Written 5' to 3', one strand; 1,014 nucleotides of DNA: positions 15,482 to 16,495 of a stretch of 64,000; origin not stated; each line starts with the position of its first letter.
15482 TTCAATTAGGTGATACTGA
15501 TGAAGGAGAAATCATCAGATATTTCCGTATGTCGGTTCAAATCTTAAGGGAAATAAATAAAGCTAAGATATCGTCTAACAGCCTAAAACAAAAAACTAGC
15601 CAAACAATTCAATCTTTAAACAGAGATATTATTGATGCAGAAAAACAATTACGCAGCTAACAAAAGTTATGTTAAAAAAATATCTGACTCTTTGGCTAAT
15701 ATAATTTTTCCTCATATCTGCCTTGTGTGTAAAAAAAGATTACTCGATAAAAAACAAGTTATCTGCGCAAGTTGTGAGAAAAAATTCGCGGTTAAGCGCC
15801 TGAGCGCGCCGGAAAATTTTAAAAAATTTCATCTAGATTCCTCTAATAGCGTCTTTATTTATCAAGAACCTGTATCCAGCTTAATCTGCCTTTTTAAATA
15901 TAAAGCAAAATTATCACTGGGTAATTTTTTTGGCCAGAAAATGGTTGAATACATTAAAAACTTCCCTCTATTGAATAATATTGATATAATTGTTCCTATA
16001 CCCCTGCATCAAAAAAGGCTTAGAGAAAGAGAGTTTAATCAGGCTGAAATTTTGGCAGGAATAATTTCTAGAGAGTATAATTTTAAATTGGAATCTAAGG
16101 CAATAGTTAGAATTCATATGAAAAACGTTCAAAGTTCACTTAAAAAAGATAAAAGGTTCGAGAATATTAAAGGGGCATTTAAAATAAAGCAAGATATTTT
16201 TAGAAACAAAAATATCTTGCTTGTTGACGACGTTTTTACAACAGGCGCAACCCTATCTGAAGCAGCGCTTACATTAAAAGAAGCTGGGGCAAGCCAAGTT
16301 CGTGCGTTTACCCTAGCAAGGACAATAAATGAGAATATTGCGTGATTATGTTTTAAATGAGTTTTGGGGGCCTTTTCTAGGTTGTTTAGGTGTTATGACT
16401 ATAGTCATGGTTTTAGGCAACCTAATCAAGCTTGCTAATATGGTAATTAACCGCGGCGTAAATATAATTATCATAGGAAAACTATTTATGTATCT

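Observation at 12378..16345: Divergent pair: DUF4143 AAA+ ATPase versus a Ski2-like DEIH helicase translationally coupled to a ComFC-like phosphoribosyltransferase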

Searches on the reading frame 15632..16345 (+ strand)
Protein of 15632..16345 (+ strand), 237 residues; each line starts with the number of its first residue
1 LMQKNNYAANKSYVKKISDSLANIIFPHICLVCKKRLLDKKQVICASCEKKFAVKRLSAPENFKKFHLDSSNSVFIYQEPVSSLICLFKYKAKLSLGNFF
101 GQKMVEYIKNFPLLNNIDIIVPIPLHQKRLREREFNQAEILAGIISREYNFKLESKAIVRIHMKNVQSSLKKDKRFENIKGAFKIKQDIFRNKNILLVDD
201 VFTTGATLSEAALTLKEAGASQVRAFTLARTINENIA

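Call 3: search_protein_families(library=pfam, proteins=[window:15632-16345:+], max_evalue=0.01)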
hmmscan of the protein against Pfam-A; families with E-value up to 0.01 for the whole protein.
window:15632-16345:+ (237 aa): 3 families
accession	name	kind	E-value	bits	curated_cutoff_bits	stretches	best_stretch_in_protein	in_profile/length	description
PF00156.33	Pribosyltran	-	8.1e-08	32.2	26.3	1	185-230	80-125/158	Phosphoribosyl transferase domain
PF18912.6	DZR_2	-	4.8e-05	23.6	27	1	22-52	2-31/56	Double zinc ribbon domain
PF14681.12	UPRTase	-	0.0041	17.1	27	1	175-223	104-153/206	Uracil phosphoribosyltransferase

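Call 4: search_protein_families(library=ncbifam, proteins=[window:15632-16345:+], max_evalue=0.01)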
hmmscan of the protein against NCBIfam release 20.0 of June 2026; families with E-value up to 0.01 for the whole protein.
window:15632-16345:+ (237 aa): 25 families
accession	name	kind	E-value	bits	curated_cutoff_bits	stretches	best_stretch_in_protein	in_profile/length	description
TIGR00201.1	comF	subfamily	4.9e-37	127.7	233.55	1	30-230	1-190/190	ComF family protein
NF008616.0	PRK11595.1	equivalog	1.8e-30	106.1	304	1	29-232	22-227/227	DNA utilization protein GntX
NF002095.0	PRK00934.1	equivalog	5e-07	29.1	296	1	175-226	188-239/287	ribose-phosphate diphosphokinase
TIGR01251.1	ribP_PPkin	subfamily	9.5e-07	28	113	1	191-226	209-244/309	ribose-phosphate diphosphokinase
NF002620.0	PRK02277.1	subfamily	1.8e-06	27.8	115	1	171-228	120-177/201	orotate phosphoribosyltransferase-like protein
NF002320.0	PRK01259.1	subfamily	4.3e-06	26.3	297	1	177-227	200-249/316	ribose-phosphate diphosphokinase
TIGR01203.1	HGPRTase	equivalog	6.3e-06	26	150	1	160-229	54-122/167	hypoxanthine phosphoribosyltransferase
NF005299.0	PRK06827.1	subfamily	4e-05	22.5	327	1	191-226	264-299/383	phosphoribosylpyrophosphate synthetase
NF005537.0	PRK07199.1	subfamily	6e-05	22.3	322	1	187-225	206-244/301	ribose-phosphate diphosphokinase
NF002636.0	PRK02304.1-5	equivalog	0.0002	20.9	125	1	164-228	88-153/176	adenine phosphoribosyltransferase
NF002844.0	PRK03092.1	equivalog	0.00023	20.5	438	1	172-224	204-255/326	ribose-phosphate diphosphokinase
TIGR00336.1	pyrE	equivalog_domain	0.00027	20.7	106.8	1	188-225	104-141/173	orotate phosphoribosyltransferase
NF003428.0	PRK04923.1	equivalog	0.00042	19.6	536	1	178-227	204-252/319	ribose-phosphate diphosphokinase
NF006605.0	PRK09162.1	equivalog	0.00046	19.6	181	1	189-230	95-136/183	hypoxanthine-guanine phosphoribosyltransferase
NF002758.0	PRK02812.1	equivalog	0.0005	19.3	518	1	171-226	210-264/330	ribose-phosphate pyrophosphokinase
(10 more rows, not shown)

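Call 14: find_homologous_proteins(query=window:15635-16342:+, max_evalue=0.00001)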
Query window:15635-16342:+ (236 aa): 4855 proteins with E <= 0.00001 among 5192 candidates; the best 120 are listed.
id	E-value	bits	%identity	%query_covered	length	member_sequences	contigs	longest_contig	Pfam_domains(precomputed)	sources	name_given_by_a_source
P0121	6.7e-147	505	100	100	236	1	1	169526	PF00156.34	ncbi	ncbi:MAG: ComF family protein [Candidatus Omnitrophota bacterium]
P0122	4.2e-90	319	66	92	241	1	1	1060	PF18912.7,PF00156.34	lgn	-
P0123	5.1e-89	316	65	94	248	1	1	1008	PF18912.7,PF00156.34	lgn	-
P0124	1.9e-88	314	63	97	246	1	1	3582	PF18912.7,PF00156.34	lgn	-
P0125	1.6e-86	307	65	92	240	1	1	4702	PF18912.7,PF00156.34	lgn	-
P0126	9.9e-44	168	43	92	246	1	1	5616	PF18912.7,PF00156.34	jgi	-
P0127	1.0e-42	164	41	92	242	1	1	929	PF18912.7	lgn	-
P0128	9.3e-42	161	40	92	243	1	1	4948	PF18912.7,PF00156.34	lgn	-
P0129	1.2e-41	161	40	92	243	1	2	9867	PF18912.7,PF00156.34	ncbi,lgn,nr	ncbi:MAG: ComF family protein [Candidatus Omnitrophica bacterium]|nr:ComF family protein [Candidatus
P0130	1.3e-41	161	42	89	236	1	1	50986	PF18912.7,PF00156.34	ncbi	ncbi:MAG: ComF family protein [Candidatus Omnitrophota bacterium]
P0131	1.6e-41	160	40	92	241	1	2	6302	PF18912.7,PF00156.34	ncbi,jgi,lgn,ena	-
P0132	1.7e-41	160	44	90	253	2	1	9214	PF18912.7,PF00156.34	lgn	-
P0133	2.7e-41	160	44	89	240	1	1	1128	PF18912.7,PF00156.34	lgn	-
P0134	3.4e-41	159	45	90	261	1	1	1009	PF18912.7,PF00156.34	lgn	-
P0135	1.1e-40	158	41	92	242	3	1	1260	PF18912.7,PF00156.34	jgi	-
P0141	2.4e-40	156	44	89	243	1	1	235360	PF18912.7,PF00156.34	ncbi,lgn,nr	ncbi:MAG: ComF family protein [Candidatus Omnitrophota bacterium]|nr:ComF family protein [Candidatus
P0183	2.2e-38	150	40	91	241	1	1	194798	PF18912.7,PF00156.34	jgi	-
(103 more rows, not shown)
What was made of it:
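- On ComF/ComFC: It is still the best-matching family, and NCBI names the identical protein 'ComF family protein' (calls 4, 14).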

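Call 17: find_encoding_contigs(protein=P0125, flank=5000, max_places=2)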
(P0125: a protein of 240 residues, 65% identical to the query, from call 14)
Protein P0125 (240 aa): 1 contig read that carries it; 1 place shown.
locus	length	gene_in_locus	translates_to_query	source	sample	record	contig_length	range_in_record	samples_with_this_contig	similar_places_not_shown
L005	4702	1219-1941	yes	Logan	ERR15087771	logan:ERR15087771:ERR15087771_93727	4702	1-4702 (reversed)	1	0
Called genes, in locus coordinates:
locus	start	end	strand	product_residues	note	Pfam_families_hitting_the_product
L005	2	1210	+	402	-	?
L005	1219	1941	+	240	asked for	PF18912:DZR_2, PF00156:Pribosyltran (weak)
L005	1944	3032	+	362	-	PF03739:LptF_LptG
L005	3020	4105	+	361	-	PF03739:LptF_LptG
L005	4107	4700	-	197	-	?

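Call 18: find_encoding_contigs(protein=P0124, flank=5000, max_places=2)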
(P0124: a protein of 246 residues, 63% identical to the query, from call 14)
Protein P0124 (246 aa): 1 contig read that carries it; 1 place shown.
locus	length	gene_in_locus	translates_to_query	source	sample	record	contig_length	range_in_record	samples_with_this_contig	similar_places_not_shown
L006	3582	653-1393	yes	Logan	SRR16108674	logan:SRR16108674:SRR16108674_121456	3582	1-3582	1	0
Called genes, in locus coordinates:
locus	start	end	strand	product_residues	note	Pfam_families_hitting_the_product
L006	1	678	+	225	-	?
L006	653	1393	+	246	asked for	PF18912:DZR_2, PF00156:Pribosyltran (weak)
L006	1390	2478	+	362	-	PF03739:LptF_LptG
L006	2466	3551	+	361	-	PF03739:LptF_LptG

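Call 29: find_encoding_contigs(protein=P0141, flank=5000, max_places=1)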
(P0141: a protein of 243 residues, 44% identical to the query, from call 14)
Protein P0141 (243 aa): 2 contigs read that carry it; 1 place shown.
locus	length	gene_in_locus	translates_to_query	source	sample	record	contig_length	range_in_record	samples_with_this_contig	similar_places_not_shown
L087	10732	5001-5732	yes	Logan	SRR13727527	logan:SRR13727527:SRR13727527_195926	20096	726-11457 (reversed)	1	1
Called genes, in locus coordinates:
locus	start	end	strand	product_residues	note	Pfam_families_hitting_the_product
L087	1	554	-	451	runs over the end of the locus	PF02545:Maf, PF01435:Peptidase_M48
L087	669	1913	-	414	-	PF00070:Pyr_redox (faint), PF00890:FAD_binding_2 (faint), PF01134:GIDA (faint), PF01266:DAO (faint), PF03486:HI0933_like, PF07992:Pyr_redox_2, PF12831:FAD_oxidored, PF22780:HI0933_like_1st, +2 more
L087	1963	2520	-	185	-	PF00156:Pribosyltran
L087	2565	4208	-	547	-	PF02366:PMT, PF13231:PMT_2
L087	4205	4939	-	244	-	PF01522:Polysacc_deac_1, PF03065:Glyco_hydro_57 (faint)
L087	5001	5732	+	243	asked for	PF18912:DZR_2, PF00156:Pribosyltran (weak)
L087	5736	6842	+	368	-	PF03739:LptF_LptG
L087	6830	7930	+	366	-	PF03739:LptF_LptG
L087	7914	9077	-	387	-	PF01168:Ala_racemase_N, PF00842:Ala_racemase_C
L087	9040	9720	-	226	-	PF00814:TsaD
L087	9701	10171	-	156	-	PF02367:TsaE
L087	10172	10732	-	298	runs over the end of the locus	PF00586:AIRS, PF02769:AIRS_C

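Call 30: find_encoding_contigs(protein=P0183, flank=5000, max_places=1)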
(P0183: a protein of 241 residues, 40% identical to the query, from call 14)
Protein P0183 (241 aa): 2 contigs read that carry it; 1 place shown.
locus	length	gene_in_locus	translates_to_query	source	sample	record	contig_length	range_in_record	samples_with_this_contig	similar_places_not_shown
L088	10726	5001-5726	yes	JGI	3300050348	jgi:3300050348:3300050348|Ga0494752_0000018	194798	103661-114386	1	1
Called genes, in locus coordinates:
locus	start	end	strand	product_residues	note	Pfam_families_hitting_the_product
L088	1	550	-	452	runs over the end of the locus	PF02545:Maf, PF01435:Peptidase_M48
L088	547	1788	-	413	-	PF00070:Pyr_redox (faint), PF00890:FAD_binding_2 (faint), PF01134:GIDA (faint), PF03486:HI0933_like, PF07992:Pyr_redox_2 (faint), PF12831:FAD_oxidored, PF22780:HI0933_like_1st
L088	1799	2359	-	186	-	PF00156:Pribosyltran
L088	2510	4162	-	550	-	PF02366:PMT, PF13231:PMT_2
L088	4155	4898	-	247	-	PF01522:Polysacc_deac_1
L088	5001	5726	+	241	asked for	PF18912:DZR_2, PF00156:Pribosyltran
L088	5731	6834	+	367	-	PF03739:LptF_LptG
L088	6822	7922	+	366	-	PF03739:LptF_LptG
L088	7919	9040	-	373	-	PF01168:Ala_racemase_N, PF00842:Ala_racemase_C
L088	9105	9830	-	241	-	PF00814:TsaD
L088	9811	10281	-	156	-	PF02367:TsaE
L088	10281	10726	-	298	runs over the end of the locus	PF00586:AIRS, PF02769:AIRS_C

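Call 31: find_encoding_contigs(protein=P0130, flank=5000, max_places=1)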
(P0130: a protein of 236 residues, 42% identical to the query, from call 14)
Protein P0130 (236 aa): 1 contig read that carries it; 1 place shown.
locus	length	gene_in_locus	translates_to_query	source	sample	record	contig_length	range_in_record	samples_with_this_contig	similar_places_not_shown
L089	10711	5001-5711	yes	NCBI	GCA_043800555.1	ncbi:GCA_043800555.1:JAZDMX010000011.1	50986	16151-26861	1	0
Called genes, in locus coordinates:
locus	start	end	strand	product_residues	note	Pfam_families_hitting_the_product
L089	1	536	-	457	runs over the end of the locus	PF02545:Maf, PF01435:Peptidase_M48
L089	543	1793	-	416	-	PF00070:Pyr_redox (faint), PF00890:FAD_binding_2 (weak), PF01134:GIDA (faint), PF03486:HI0933_like, PF07992:Pyr_redox_2 (weak), PF12831:FAD_oxidored, PF07992:Pyr_redox_2 (weak), PF22780:HI0933_like_1st, +4 more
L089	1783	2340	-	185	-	PF00156:Pribosyltran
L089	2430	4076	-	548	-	PF02366:PMT, PF13231:PMT_2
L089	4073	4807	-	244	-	PF01522:Polysacc_deac_1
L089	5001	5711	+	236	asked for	PF18912:DZR_2, PF00156:Pribosyltran (weak)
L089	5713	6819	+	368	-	PF03739:LptF_LptG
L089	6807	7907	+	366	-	PF03739:LptF_LptG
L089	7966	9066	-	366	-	PF01168:Ala_racemase_N, PF00842:Ala_racemase_C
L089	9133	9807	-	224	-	PF00814:TsaD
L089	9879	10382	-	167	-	PF02367:TsaE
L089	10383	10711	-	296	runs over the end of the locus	PF00586:AIRS, PF02769:AIRS_C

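Call 32: find_encoding_contigs(protein=P0126, flank=5000, max_places=1)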
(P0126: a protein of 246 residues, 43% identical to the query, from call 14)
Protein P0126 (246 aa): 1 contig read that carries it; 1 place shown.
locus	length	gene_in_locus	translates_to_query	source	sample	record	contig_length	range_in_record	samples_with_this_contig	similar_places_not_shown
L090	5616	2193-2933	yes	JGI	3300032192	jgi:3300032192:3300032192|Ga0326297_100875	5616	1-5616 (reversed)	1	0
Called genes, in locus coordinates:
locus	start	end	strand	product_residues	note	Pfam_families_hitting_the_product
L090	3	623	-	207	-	?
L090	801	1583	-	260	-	PF01435:Peptidase_M48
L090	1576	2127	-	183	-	PF00156:Pribosyltran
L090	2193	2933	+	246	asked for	PF18912:DZR_2, PF00156:Pribosyltran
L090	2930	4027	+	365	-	PF03739:LptF_LptG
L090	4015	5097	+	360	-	PF03739:LptF_LptG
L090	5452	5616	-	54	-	?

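Call 38: search_protein_families(library=padloc, proteins=[window:15635-16342:+], max_evalue=0.001)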
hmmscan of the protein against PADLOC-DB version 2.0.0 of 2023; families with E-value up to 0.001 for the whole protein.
window:15635-16342:+ (236 aa): 3 families
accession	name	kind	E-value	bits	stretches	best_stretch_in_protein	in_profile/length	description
PDLC03928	PsyrT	-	2.4e-16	57.2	1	82-234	542-688/689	-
PDLC03962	ShosT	-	9.8e-14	49.8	1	61-234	49-215/237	-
PDLC02931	PRTase_III-A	-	5e-05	21.1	1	132-220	76-165/267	-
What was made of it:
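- ComF scores far better against comF (127.7 bits) than against PsyrT (57.2 bits) (calls 4, 38).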

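Call 42: search_solved_structures(query=window:15635-16342:+, max_evalue=0.01, show_alignments=1)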
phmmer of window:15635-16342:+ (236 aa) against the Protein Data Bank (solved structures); distinct sequences matched with E-value up to 0.01: 12.
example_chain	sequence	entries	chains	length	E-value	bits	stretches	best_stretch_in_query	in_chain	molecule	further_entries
6czf_A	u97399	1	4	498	0.00053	23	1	77-227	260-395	Amidophosphoribosyltransferase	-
1ecb_A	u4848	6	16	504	0.00054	22.9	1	77-226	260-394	GLUTAMINE PHOSPHORIBOSYLPYROPHOSPHATE AMIDOTRANSFERASE | Amidophosphoribosyltransferase, PurF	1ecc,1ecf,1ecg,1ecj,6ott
8w7d_A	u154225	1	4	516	0.00057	22.9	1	77-226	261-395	Amidophosphoribosyltransferase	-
1qk5_A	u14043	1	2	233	0.00089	22.2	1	186-229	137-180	HYPOXANTHINE-GUANINE PHOSPHORIBOSYLTRANSFERASE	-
4s2u_A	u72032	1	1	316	0.00093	22.2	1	152-227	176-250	Ribose-phosphate pyrophosphokinase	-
7xmu_A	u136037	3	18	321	0.00097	22.1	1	152-227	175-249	Ribose-phosphate pyrophosphokinase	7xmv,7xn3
6asv_A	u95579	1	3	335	0.0011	22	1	152-227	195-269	Ribose-phosphate pyrophosphokinase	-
1dbr_A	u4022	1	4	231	0.0012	21.8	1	186-229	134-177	HYPOXANTHINE GUANINE XANTHINE PHOSPHORIBOSYLTRANSFERASE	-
1fsg_A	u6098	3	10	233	0.0012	21.8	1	186-229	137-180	HYPOXANTHINE-GUANINE PHOSPHORIBOSYLTRANSFERASE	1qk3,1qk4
3lpn_A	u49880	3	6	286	0.0039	20.1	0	173-223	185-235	Ribose-phosphate pyrophosphokinase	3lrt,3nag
3mbi_A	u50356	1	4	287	0.0039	20.1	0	173-223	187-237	Ribose-phosphate pyrophosphokinase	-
6nfe_A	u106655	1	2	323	0.0046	19.9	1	190-226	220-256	Ribose-phosphate pyrophosphokinase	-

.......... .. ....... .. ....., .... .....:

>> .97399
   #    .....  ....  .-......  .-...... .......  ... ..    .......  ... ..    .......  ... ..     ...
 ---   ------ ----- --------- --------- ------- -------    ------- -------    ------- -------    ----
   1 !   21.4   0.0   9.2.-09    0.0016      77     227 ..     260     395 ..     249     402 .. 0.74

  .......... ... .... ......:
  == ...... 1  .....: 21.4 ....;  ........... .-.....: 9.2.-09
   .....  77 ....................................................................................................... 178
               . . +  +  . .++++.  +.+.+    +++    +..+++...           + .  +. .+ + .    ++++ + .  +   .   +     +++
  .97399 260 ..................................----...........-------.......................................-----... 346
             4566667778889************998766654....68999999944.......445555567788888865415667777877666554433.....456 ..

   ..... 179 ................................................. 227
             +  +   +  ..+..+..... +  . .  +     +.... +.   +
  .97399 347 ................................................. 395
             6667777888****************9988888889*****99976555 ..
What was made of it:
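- Tried and rejected: The sequence search found only generic PRTases at E of about 5e-4 (call 42), so no ComFC structure comparison was made.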

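Call 61: find_related_loci(query=A6, collection=metagenome_contigs, flank=8000)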
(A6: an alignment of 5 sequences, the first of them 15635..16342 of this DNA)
Query A6 (236 aa) in metagenome_contigs; peptide patterns used: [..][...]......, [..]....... (x = any residue, [..] = any of these).
600 stretches matched a pattern (row limit reached: there are more); 2 encode a relative of the query (tblastn E <= 1e-3); 2 distinct loci.
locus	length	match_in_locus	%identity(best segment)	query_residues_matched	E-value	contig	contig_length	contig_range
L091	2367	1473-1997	58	63-236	9e-58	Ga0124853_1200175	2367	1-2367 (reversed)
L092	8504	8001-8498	28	13-167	9e-16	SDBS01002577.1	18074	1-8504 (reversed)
